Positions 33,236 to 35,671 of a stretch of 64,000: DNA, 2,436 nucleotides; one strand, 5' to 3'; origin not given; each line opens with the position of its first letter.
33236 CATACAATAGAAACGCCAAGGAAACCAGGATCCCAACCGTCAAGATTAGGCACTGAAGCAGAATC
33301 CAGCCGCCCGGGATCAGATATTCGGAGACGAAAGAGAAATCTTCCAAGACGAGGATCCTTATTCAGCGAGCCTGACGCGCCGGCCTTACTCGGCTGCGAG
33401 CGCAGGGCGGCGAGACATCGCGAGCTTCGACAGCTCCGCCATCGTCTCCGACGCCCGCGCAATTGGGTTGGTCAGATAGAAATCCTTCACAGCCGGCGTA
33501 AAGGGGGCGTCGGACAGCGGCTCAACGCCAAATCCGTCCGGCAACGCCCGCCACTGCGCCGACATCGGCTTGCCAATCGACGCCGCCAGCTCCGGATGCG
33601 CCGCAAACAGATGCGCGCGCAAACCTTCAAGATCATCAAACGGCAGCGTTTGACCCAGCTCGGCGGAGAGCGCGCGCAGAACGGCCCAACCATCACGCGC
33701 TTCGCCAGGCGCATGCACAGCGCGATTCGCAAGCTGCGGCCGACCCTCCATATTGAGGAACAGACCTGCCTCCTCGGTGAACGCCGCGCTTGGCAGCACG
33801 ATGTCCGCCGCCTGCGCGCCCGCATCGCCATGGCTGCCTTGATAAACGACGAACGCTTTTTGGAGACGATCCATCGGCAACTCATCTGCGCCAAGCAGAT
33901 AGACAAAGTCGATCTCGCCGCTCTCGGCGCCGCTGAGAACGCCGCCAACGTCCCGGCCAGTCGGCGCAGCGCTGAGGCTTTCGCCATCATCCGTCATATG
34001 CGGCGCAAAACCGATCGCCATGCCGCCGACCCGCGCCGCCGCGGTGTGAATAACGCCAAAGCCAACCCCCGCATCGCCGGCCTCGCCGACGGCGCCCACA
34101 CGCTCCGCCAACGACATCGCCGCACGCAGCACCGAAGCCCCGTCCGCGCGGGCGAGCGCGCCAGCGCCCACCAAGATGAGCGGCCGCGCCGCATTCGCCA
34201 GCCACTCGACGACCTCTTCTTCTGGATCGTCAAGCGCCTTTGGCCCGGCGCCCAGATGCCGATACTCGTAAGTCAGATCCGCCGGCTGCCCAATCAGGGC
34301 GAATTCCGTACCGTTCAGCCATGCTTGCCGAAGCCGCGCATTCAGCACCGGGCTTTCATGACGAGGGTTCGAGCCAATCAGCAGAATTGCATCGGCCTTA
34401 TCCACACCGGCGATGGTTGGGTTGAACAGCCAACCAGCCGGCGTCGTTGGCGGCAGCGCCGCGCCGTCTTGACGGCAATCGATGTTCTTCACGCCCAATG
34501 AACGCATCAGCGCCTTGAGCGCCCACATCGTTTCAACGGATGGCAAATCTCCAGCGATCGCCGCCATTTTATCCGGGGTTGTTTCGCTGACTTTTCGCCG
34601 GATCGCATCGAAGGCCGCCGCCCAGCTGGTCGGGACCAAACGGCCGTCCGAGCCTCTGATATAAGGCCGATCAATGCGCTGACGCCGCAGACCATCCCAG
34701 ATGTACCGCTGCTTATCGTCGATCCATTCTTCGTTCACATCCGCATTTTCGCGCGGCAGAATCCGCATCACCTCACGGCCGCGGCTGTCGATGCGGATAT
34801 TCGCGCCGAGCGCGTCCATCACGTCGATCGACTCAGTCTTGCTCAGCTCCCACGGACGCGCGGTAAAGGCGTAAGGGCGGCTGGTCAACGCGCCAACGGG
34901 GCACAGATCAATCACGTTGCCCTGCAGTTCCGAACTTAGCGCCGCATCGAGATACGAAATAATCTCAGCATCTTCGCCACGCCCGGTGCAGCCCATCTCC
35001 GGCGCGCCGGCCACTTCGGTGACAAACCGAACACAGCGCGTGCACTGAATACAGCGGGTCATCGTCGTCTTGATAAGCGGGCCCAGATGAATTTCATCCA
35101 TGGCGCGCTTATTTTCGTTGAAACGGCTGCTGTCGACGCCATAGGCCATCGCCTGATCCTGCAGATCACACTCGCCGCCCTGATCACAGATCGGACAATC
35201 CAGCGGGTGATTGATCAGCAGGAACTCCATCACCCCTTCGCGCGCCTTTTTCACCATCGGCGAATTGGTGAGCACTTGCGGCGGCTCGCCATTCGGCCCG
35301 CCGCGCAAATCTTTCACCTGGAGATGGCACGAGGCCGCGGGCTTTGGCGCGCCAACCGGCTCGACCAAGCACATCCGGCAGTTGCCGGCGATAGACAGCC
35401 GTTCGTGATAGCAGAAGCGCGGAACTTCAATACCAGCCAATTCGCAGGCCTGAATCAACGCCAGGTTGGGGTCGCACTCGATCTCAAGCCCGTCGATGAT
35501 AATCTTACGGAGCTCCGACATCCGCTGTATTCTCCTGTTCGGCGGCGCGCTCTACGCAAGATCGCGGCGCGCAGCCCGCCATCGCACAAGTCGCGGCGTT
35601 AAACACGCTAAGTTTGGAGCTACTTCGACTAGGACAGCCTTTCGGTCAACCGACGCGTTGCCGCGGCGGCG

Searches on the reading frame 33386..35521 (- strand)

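Call 20: search_protein_families(library=pfam, proteins=[window:33386-35521:-], max_evalue=0.001)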
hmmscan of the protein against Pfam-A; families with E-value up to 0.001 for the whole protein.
window:33386-35521:- (711 aa): 7 families
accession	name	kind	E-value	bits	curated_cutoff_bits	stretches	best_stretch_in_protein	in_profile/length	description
PF00384.28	Molybdopterin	-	6.9e-87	292.2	24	1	282-620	1-352/353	Molybdopterin oxidoreductase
PF22117.2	Fer4_Nqo3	-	1.4e-31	108.9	27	1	147-213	1-67/67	NADH-quinone oxidoreductase subunit 3, ferredoxin-like domain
PF22151.2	Fer4_NDSU1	-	1.7e-26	91.9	23.8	1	227-276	2-51/51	NADH-ubiquinone oxidoreductase NDSU1/NuoG-like, 4Fe-4S domain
PF10588.14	NADH-G_4Fe-4S_3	-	3.5e-19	68.5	27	1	94-133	1-40/40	NADH-ubiquinone oxidoreductase-G iron-sulfur binding region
PF09326.16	NADH_dhqG_C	-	6.6e-13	49.5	25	1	668-696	22-50/51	NADH-ubiquinone oxidoreductase subunit G, C-terminal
PF13510.11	Fer2_4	-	2.8e-09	37.3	22.8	1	7-71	6-73/82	2Fe-2S iron-sulfur cluster binding domain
PF00111.32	Fer2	-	3.3e-05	24.2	21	1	11-54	7-46/77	2Fe-2S iron-sulfur cluster binding domain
